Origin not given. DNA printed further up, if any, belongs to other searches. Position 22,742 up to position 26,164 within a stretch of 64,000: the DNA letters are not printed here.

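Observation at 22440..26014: Translationally coupled small Cys protein and secreted M4-M28 double protease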

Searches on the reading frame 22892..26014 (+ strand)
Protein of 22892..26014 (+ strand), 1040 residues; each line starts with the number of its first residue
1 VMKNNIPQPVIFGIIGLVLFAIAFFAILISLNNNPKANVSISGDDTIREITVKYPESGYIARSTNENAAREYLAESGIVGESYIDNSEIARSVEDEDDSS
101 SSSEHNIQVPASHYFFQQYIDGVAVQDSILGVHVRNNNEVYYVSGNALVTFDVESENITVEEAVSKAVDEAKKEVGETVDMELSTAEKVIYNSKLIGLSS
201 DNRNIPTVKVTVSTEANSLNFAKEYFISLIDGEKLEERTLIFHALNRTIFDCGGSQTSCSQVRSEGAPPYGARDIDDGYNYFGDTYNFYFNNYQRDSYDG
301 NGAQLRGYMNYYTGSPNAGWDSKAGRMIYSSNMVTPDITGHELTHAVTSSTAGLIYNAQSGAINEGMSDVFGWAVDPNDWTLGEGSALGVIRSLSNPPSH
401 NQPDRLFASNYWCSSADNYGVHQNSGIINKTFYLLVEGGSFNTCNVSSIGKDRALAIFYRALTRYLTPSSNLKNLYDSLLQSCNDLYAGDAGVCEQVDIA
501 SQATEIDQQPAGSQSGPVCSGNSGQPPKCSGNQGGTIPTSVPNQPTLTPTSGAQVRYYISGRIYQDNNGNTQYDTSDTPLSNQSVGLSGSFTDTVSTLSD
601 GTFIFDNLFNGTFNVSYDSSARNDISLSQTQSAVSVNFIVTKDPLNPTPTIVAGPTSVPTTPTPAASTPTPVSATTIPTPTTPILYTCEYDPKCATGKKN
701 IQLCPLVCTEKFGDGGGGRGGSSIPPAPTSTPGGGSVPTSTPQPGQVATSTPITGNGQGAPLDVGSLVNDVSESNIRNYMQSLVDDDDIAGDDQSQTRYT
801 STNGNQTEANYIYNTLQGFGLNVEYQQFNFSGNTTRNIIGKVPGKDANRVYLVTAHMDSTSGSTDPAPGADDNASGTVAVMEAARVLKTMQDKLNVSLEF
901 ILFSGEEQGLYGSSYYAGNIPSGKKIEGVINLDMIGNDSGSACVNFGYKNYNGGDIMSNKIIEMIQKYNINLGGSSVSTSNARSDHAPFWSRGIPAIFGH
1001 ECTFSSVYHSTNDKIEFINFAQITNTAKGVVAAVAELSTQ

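Call 3: search_protein_families(library=pfam, proteins=[window:22892-26014:+], max_evalue=0.01)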
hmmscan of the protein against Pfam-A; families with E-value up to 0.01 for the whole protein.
window:22892-26014:+ (1040 aa): 7 families
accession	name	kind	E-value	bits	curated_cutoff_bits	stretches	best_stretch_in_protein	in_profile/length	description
PF04389.22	Peptidase_M28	-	4.5e-42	144.4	21.3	1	837-1032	1-191/193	Peptidase family M28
PF02868.21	Peptidase_M4_C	-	1.1e-35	123.3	24.4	1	352-503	1-162/165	Thermolysin metallopeptidase, alpha-helical domain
PF01447.24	Peptidase_M4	-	3.1e-11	44.3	22.4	1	277-349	67-145/145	Thermolysin metallopeptidase, catalytic domain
PF05450.20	Nicastrin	-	2.2e-08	34.4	25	1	850-978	2-137/218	Nicastrin large lobe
PF01546.33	Peptidase_M20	-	1.5e-06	28.7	24.6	1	867-1028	30-198/206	Peptidase family M20/M25/M40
PF17210.9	SdrD_B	-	0.00029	21.5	29.7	1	561-626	5-73/112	SdrD B-like domain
PF07504.19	FTP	-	0.00055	20.2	21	1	112-146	16-50/51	Fungalysin/Thermolysin Propeptide Motif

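Call 4: search_protein_families(library=ncbifam, proteins=[window:22892-26014:+], max_evalue=0.01)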
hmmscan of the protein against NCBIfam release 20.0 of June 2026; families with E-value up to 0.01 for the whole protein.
window:22892-26014:+ (1040 aa): 10 families
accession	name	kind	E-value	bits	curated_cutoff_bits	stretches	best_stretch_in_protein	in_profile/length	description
NF045908.1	AminopepLapALeg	equivalog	1.4e-22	80.1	600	1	842-1039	197-395/396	aminopeptidase LapA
NF047971.1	ThermolysLepto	equivalog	2.8e-12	45.6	1350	1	335-487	432-600/776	M4 family metalopeptidase thermolysin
NF045902.1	MetaloprotProALeg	equivalog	8e-10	38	900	1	294-487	324-518/539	zinc metalloprotease ProA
NF006771.0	PRK09290.1-5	subfamily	2e-07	29.9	399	1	793-924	24-144/413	allantoate amidohydrolase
NF058540.1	Ncarbamyl_ErtE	equivalog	9.4e-07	27.7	520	1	788-914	22-137/418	N-carbamyl-l-glutamate amidohydrolase ErtE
TIGR01910.1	DapE-ArgE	subfamily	5.4e-05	22.6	217.6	0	869-917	102-150/373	ArgE/DapE family deacylase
NF007568.0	PRK10199.1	equivalog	0.00038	19.8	298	1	869-933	140-204/346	aminopeptidase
NF009531.0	PRK12893.1-5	equivalog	0.00038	19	486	1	833-915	59-137/421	Zn-dependent hydrolase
NF010589.0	PRK13983.1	equivalog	0.00044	19.3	333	0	869-915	123-170/409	M20 family metallo-hydrolase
NF006775.0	PRK09290.2-5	equivalog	0.0083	14.8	479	0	835-925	64-150/419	allantoate amidohydrolase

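Call 5: search_solved_structures(query=window:22892-26014:+, max_evalue=0.001, show_alignments=4)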
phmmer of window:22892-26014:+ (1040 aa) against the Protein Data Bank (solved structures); distinct sequences matched with E-value up to 0.001: 51.
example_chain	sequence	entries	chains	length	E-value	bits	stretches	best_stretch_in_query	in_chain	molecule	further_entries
1kei_A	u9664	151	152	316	4.3e-44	154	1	270-492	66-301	Thermolysin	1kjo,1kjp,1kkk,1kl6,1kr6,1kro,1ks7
4m65_A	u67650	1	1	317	5.1e-44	153.8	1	270-492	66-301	Thermolysin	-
5fxn_A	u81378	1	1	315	5.2e-44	153.8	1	270-492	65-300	THERMOLYSIN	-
1fj3_A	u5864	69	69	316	5.2e-44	153.8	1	270-492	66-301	THERMOLYSIN | PROTEIN (THERMOLYSIN)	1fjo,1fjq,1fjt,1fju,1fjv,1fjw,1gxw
5a3y_A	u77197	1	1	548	6e-43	150.3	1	270-491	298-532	THERMOLYSIN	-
4b52_A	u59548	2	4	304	3e-42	147.9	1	277-491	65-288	BACILLOLYSIN | Gentlyase metalloprotease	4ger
1npc_A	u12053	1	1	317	4.1e-37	130.9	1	270-492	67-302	NEUTRAL PROTEASE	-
1esp_A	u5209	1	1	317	2.5e-36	128.3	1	270-492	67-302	NEUTRAL PROTEASE MUTANT E144S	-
1bqb_A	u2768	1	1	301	2.2e-35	125.2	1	275-490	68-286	PROTEIN (AUREOLYSIN)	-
7skl_A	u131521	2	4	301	6.1e-35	123.7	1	275-497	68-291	Zinc metalloproteinase aureolysin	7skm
2vqx_A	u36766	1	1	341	5.3e-26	94.1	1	246-436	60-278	METALLOPROTEINASE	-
1cp7_A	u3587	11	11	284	1e-21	80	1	797-996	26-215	AMINOPEPTIDASE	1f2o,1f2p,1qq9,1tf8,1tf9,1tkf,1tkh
2ek8_A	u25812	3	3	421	7e-19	70.6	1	844-1035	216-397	Aminopeptidase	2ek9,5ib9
6hc6_A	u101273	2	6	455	9.2e-19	70.2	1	830-1036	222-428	Aminopeptidase YwaD | Aminopeptidase Y (Arg Lys Leu preference)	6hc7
3b3t_A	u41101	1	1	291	6.2e-18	67.5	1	797-1013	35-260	Bacterial leucyl aminopeptidase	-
6esl_A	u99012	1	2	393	1.3e-17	66.3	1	841-1039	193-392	Bacterial leucyl aminopeptidase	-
6ica_A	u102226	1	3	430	1.7e-17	66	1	841-1039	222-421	Aminopeptidase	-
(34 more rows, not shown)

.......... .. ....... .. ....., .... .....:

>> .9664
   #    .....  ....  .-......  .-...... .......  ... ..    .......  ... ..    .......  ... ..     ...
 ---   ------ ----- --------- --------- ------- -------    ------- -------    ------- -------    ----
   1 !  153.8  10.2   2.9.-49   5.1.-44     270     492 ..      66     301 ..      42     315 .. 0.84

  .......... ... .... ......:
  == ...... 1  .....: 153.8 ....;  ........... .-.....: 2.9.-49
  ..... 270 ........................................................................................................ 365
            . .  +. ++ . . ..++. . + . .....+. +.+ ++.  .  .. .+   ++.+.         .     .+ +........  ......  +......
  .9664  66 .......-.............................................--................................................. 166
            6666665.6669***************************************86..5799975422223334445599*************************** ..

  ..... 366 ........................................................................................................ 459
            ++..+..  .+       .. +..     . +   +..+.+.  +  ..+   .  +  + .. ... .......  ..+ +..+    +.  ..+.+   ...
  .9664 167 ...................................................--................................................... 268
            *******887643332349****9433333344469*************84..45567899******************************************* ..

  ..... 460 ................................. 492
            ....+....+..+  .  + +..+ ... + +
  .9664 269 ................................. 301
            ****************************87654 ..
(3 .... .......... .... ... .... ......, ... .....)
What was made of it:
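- On Peptidase family M4 (thermolysin): NEGMSD at 364-369 aligns with thermolysin INEAISD (E166) (call 5).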

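Call 7: find_homologous_proteins(query=window:22892-26014:+, max_evalue=1e-10)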
Query window:22892-26014:+ (1040 aa): 891 proteins with E <= 1e-10 among 8000 candidates; the best 120 are listed.
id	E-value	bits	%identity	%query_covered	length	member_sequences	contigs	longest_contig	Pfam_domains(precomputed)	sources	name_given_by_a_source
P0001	0.0e+0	2347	100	100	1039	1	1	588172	PF02868.22,PF01546.34,PF04389.23,PF05450.21,PF01447.25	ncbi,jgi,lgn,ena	-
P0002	0.0e+0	1868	78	99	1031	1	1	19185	PF02868.22,PF01546.34,PF04389.23,PF05450.21,PF01447.25,PF07504.20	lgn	-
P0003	0.0e+0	1253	59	53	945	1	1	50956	PF02868.22,PF04389.23,PF01447.25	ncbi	-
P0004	0.0e+0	1026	64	68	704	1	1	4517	PF02868.22,PF01447.25,PF17210.10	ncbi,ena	-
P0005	4.5e-251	854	53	68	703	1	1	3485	PF02868.22,PF01447.25,PF17210.10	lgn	-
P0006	4.0e-178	613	51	29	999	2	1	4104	PF02868.22,PF01546.34,PF04389.23,PF01447.25,PF07504.20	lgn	-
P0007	3.5e-154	533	41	58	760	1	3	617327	PF02868.22,PF01447.25,PF13620.13,PF07504.20,PF17210.10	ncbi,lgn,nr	ncbi:MAG: M4 family metallopeptidase [Candidatus Levybacteria bacterium]|nr:M4 family metallopeptida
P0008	4.2e-152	527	38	68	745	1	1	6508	PF02868.22,PF01447.25,PF13620.13,PF07504.20,PF17210.10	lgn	-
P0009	2.4e-137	478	39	67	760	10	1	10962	PF02868.22,PF13715.13,PF01447.25,PF13620.13,PF07504.20,PF17210.10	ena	-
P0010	1.1e-121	426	38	63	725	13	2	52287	PF02868.22,PF01447.25,PF13620.13,PF07504.20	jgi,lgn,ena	-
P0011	4.0e-121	424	35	68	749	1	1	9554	PF02868.22,PF01447.25,PF07504.20,PF17210.10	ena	-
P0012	8.8e-112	393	34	67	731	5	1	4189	PF02868.22,PF13715.13,PF01447.25,PF13620.13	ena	-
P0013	8.0e-106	373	45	41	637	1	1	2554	PF02868.22,PF00404.25,PF01447.25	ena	-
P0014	2.3e-103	365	39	46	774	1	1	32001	PF02868.22,PF00404.25,PF01447.25,PF07504.20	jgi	jgi:Zn-dependent metalloprotease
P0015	1.5e-102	362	41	44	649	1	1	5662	PF02868.22,PF01447.25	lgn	-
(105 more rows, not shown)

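Call 9: find_encoding_contigs(protein=P0001, flank=6000, max_places=3)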
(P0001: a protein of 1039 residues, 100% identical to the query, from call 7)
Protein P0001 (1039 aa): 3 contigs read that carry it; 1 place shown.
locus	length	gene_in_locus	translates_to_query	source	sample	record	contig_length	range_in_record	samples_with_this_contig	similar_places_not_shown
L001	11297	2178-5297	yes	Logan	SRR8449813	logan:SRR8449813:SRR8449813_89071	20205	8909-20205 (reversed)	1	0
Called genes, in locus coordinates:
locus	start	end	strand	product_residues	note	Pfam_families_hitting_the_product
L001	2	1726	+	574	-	?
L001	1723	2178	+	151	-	-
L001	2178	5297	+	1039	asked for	PF01447:Peptidase_M4, PF02868:Peptidase_M4_C, PF04389:Peptidase_M28, PF01546:Peptidase_M20 (weak), PF05450:Nicastrin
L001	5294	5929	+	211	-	-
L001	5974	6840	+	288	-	PF00226:DnaJ, PF01556:DnaJ_C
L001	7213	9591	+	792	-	PF00931:NB-ARC (faint), PF13191:AAA_16 (weak), PF00004:AAA (weak), PF00158:Sigma54_activat (weak), PF00004:AAA, PF07724:AAA_2, PF07728:AAA_5, PF10431:ClpB_D2-small, +12 more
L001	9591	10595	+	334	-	PF00389:2-Hacid_dh, PF02826:2-Hacid_dh_C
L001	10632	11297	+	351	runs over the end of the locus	PF00348:polyprenyl_synt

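Call 10: find_encoding_contigs(protein=P0002, flank=8000, max_places=3)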
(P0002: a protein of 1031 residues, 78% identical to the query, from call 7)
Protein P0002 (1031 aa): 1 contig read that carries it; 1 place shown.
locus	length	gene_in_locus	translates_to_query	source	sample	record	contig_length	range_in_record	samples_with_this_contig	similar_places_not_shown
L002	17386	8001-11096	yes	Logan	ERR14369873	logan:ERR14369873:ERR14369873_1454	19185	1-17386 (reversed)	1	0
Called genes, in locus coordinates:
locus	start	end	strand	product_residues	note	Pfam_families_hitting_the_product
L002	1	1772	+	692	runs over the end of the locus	-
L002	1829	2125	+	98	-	-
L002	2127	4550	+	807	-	-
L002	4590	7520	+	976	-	PF02861:Clp_N, PF13191:AAA_16 (weak), PF00004:AAA, PF17871:AAA_lid_9, PF00004:AAA, PF07724:AAA_2, PF07728:AAA_5, PF10431:ClpB_D2-small, +8 more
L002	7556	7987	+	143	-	-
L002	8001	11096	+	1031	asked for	PF07504:FTP (faint), PF01447:Peptidase_M4, PF02868:Peptidase_M4_C, PF04389:Peptidase_M28, PF05450:Nicastrin (faint), PF01546:Peptidase_M20 (weak)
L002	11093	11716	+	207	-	-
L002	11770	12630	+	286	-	PF00226:DnaJ, PF01556:DnaJ_C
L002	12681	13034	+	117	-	-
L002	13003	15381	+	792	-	PF05496:RuvB_N (faint), PF05673:DUF815 (faint), PF00004:AAA (weak), PF00158:Sigma54_activat (weak), PF00004:AAA, PF07724:AAA_2, PF07728:AAA_5, PF10431:ClpB_D2-small, +9 more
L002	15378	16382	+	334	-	PF00389:2-Hacid_dh, PF02826:2-Hacid_dh_C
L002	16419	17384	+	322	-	?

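Call 11: find_encoding_contigs(protein=P0003, flank=8000, max_places=3)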
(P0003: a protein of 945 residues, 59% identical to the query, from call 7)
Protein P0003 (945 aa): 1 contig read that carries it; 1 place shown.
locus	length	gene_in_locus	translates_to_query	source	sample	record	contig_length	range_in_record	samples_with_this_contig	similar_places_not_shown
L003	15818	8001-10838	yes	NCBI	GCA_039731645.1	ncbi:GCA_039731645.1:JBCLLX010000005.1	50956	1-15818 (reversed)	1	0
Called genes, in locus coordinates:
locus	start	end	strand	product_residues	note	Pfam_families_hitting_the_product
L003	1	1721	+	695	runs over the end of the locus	-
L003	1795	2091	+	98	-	PF18895:T4SS_pilin (weak)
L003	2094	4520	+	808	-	-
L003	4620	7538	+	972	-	PF02861:Clp_N, PF23569:NBD_SMAX1, PF00004:AAA, PF17871:AAA_lid_9, PF00004:AAA, PF07724:AAA_2, PF07728:AAA_5, PF10431:ClpB_D2-small, +8 more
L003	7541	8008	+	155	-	-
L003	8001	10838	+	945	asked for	PF01447:Peptidase_M4, PF02868:Peptidase_M4_C, PF04389:Peptidase_M28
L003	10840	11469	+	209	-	-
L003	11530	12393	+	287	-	PF00226:DnaJ, PF01556:DnaJ_C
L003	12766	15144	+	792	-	PF13173:AAA_14 (faint), PF00158:Sigma54_activat (faint), PF04851:ResIII (faint), PF00004:AAA (weak), PF00004:AAA, PF07724:AAA_2, PF07728:AAA_5, PF10431:ClpB_D2-small, +9 more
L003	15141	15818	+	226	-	?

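Call 13: find_encoding_contigs(protein=P0006, flank=8000, max_places=3)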
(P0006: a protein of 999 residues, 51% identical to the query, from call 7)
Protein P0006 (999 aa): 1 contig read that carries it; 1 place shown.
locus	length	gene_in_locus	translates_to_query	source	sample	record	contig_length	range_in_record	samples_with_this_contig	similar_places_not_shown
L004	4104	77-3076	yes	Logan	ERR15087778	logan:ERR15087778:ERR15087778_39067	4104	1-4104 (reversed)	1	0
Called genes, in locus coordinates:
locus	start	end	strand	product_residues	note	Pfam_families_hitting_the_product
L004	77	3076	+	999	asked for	PF07504:FTP, PF01447:Peptidase_M4, PF02868:Peptidase_M4_C, PF04389:Peptidase_M28, PF01546:Peptidase_M20 (weak)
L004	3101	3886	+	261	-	-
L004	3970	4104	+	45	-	?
